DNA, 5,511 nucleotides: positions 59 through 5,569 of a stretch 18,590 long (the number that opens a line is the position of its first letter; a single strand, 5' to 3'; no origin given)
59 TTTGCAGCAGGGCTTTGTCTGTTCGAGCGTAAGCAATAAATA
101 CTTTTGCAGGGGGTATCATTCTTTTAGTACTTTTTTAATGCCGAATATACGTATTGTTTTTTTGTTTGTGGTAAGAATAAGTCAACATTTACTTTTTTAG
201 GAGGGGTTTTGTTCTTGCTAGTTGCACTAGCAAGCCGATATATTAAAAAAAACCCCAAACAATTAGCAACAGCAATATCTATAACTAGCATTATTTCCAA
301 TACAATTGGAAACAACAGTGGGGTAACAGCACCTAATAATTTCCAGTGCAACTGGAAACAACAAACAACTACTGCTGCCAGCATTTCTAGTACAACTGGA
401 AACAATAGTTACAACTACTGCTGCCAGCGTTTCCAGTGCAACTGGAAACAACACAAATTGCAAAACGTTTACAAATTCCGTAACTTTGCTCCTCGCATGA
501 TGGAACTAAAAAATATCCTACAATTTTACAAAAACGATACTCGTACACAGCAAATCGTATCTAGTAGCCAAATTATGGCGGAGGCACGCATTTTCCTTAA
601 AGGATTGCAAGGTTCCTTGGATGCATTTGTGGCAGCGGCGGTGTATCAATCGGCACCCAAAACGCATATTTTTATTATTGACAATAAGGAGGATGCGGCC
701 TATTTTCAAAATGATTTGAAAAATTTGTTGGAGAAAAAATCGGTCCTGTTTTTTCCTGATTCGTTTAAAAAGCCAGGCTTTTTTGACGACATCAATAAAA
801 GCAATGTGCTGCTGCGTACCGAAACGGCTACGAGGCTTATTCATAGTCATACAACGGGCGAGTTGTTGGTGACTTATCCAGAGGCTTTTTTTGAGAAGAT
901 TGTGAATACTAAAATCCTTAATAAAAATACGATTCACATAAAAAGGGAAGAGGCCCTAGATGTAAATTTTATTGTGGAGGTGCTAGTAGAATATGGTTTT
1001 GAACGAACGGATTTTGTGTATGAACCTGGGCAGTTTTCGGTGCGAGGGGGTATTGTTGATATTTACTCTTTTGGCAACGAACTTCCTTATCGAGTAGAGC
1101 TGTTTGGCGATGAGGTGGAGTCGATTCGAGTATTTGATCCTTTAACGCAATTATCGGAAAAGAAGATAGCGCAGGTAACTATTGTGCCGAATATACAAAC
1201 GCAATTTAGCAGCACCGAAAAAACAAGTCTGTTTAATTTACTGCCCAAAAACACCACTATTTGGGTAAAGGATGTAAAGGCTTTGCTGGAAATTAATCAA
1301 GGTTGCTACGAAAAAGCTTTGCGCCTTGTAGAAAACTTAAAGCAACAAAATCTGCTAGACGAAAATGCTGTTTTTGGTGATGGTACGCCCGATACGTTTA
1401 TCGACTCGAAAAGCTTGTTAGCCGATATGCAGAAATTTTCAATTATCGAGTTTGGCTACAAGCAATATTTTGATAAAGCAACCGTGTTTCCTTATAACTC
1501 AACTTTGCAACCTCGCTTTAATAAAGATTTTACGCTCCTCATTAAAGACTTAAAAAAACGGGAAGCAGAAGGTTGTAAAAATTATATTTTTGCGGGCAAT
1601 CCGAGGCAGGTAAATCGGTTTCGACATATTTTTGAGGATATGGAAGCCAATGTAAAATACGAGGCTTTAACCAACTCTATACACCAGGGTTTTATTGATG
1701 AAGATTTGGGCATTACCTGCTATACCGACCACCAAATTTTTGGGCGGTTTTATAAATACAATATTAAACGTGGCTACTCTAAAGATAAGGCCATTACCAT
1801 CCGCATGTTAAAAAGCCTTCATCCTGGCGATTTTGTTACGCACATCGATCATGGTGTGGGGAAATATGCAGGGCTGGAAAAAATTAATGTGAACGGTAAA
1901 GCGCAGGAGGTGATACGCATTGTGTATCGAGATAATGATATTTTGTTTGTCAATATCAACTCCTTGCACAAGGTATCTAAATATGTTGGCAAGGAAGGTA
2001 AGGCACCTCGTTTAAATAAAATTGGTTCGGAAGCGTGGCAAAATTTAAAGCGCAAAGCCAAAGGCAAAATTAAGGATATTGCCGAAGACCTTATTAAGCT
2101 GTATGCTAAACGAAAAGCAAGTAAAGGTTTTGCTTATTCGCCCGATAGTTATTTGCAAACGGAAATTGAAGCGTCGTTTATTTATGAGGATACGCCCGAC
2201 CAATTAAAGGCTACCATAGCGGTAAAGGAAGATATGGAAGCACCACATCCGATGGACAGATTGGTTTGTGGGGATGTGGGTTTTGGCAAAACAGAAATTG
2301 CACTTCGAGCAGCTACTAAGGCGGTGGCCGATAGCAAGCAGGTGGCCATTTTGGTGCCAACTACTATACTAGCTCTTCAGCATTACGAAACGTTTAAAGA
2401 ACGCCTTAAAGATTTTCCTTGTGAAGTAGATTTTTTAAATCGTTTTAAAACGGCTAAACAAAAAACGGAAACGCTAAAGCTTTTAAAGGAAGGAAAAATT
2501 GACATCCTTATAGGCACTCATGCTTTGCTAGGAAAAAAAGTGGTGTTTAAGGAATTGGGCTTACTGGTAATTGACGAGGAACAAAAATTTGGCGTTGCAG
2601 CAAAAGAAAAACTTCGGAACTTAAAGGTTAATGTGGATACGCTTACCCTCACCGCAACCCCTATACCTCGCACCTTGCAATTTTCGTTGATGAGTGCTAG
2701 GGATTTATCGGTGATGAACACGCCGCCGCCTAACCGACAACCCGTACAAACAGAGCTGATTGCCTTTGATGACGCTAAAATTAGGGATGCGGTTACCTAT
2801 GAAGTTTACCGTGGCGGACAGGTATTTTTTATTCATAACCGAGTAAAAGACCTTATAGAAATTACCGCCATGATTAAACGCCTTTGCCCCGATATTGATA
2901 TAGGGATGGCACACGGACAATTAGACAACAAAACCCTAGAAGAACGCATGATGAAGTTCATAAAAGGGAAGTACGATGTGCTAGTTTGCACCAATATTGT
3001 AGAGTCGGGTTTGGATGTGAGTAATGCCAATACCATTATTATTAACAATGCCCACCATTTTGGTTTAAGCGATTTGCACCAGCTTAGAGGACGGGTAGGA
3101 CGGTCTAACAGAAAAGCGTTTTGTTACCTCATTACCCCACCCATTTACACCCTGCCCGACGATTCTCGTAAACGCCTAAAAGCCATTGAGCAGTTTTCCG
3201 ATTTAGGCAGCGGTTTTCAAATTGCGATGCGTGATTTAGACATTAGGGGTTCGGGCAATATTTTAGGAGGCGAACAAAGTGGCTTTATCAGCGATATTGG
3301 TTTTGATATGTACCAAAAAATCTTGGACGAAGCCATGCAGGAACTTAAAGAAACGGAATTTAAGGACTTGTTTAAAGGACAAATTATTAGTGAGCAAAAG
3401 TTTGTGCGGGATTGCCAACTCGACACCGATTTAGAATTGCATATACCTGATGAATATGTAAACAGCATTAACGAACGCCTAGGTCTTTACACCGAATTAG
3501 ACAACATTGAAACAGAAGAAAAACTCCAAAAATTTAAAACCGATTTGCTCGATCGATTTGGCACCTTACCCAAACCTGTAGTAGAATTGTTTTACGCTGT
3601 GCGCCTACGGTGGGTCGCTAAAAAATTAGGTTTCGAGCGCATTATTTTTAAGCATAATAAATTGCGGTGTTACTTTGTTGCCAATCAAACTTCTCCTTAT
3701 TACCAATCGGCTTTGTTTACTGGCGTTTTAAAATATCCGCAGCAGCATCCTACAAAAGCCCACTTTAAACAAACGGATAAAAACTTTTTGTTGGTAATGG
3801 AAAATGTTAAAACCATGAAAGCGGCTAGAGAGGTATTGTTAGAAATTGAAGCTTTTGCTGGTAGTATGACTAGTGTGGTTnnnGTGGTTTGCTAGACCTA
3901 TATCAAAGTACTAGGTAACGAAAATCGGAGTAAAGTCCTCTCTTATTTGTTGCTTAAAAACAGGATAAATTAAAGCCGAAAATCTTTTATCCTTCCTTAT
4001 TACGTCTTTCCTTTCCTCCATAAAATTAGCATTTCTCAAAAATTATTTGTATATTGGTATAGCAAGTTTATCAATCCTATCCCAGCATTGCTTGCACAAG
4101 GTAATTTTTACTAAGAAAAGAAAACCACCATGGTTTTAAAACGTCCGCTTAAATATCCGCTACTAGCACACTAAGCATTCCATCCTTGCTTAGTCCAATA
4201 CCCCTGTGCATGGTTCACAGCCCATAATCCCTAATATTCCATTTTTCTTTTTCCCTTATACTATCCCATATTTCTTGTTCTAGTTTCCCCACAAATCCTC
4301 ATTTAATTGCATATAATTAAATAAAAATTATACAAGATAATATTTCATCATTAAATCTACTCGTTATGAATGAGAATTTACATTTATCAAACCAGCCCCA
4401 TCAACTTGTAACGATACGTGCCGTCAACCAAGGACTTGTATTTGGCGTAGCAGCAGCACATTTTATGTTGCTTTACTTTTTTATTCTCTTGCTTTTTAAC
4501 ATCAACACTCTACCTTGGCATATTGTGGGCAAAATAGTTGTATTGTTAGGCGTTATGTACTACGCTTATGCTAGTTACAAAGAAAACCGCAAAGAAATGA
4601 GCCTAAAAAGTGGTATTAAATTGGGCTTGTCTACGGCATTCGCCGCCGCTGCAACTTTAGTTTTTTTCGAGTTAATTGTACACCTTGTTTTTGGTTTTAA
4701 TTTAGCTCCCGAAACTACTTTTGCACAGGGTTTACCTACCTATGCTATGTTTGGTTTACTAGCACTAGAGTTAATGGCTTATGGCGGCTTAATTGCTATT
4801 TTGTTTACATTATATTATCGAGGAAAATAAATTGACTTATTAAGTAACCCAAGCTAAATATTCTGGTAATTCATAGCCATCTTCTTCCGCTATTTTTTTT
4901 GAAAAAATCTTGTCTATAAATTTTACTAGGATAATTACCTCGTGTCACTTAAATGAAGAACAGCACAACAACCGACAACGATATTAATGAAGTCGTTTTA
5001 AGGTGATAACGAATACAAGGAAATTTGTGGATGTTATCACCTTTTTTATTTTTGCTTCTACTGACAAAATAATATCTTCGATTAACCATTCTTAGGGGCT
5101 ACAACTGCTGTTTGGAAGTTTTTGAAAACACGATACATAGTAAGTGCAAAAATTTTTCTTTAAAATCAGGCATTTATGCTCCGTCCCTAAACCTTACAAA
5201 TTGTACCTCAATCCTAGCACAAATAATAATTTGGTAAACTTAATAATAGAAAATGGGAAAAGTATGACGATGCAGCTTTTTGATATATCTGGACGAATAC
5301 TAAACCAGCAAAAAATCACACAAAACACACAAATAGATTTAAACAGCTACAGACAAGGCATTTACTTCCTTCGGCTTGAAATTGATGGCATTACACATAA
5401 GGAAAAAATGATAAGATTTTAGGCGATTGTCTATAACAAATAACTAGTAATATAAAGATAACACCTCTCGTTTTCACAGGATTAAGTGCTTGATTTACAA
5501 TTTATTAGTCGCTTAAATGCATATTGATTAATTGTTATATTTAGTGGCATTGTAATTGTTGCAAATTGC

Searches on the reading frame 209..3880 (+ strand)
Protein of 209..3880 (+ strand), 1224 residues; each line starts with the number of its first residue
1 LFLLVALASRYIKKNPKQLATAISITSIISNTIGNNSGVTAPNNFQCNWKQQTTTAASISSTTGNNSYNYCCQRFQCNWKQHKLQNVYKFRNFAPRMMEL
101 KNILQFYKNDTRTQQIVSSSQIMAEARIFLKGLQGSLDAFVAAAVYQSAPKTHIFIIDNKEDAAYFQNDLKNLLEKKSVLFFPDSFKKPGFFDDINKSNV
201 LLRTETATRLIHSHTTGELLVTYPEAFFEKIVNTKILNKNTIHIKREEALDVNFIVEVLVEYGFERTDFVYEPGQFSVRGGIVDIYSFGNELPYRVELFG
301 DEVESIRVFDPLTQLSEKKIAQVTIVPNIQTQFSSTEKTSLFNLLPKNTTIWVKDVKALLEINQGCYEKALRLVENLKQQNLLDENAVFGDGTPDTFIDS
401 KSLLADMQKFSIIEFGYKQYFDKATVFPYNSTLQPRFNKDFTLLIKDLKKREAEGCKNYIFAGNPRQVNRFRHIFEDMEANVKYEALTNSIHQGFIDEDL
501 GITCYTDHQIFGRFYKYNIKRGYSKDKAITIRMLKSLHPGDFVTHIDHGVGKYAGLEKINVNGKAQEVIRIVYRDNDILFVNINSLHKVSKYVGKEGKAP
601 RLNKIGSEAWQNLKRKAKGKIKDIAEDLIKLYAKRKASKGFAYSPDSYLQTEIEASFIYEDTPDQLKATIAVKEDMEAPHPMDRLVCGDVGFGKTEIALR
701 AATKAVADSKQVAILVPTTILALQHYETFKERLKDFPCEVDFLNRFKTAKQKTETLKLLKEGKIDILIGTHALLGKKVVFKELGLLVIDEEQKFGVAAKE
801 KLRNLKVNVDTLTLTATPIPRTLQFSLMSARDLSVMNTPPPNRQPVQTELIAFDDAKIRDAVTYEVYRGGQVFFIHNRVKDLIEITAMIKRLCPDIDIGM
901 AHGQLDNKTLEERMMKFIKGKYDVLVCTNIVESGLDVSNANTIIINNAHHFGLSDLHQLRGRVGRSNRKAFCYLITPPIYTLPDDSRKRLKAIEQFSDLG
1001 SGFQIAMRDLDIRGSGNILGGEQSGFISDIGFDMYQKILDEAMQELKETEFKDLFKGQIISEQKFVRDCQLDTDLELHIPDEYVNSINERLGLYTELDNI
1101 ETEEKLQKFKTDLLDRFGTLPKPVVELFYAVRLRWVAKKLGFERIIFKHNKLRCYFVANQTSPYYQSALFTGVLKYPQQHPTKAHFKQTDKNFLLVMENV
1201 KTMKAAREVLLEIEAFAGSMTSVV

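Call 13: search_protein_families(library=pfam, proteins=[window:209-3880:+], max_evalue=0.001)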
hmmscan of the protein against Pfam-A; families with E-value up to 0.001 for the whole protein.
window:209-3880:+ (1224 aa): 7 families
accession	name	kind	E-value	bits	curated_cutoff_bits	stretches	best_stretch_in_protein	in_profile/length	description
PF03461.20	TRCF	-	1.9e-25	89.4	25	1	1074-1166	2-94/95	TRCF domain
PF17757.6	UvrB_inter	-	9.4e-25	87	22.9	1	242-328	1-88/91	UvrB interaction domain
PF00270.35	DEAD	-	2.9e-22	79.6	26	1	682-823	15-164/167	DEAD/DEAH box helicase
PF00271.37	Helicase_C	-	1.1e-20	74.3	23.5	1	865-966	11-109/110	Helicase conserved C-terminal domain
PF02559.22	CarD_TRCF_RID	-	9.1e-17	61.3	23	1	537-593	1-57/57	CarD-like/TRCF RID domain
PF04851.21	ResIII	-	2.8e-07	31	22.5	1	663-818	6-162/164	Type III restriction enzyme, res subunit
PF22590.2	Cas3-like_C_2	-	1.1e-06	29.3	27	1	869-967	2-105/106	CRISPR-associated nuclease/helicase Cas3, C-terminal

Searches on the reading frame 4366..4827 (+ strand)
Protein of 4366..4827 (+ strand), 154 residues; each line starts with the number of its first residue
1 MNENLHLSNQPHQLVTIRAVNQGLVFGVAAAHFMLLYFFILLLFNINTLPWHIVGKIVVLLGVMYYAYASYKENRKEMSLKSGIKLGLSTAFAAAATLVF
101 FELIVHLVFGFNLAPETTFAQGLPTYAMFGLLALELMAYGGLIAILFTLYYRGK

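Call 13: search_protein_families(library=pfam, proteins=[window:4366-4827:+], max_evalue=0.001)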
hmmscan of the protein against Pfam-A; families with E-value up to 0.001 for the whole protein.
window:4366-4827:+ (154 aa): 0 families

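Call 55: find_encoding_contigs(protein=window:4366-4827:+, flank=10000, max_places=4)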
Protein window:4366-4827:+ (154 aa): no gene with exactly this product is on record in the collection.

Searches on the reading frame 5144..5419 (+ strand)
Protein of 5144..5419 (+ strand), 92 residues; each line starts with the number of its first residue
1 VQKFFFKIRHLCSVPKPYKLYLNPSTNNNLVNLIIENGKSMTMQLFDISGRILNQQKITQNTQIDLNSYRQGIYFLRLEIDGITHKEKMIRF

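Call 13: search_protein_families(library=pfam, proteins=[window:5144-5419:+], max_evalue=0.001)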
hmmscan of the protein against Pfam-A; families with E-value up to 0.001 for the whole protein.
window:5144-5419:+ (92 aa): 1 family
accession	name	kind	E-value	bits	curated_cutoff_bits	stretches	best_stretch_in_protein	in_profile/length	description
PF18962.6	Por_Secre_tail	-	3.1e-10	40.6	27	1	21-90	2-74/75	Secretion system C-terminal sorting domain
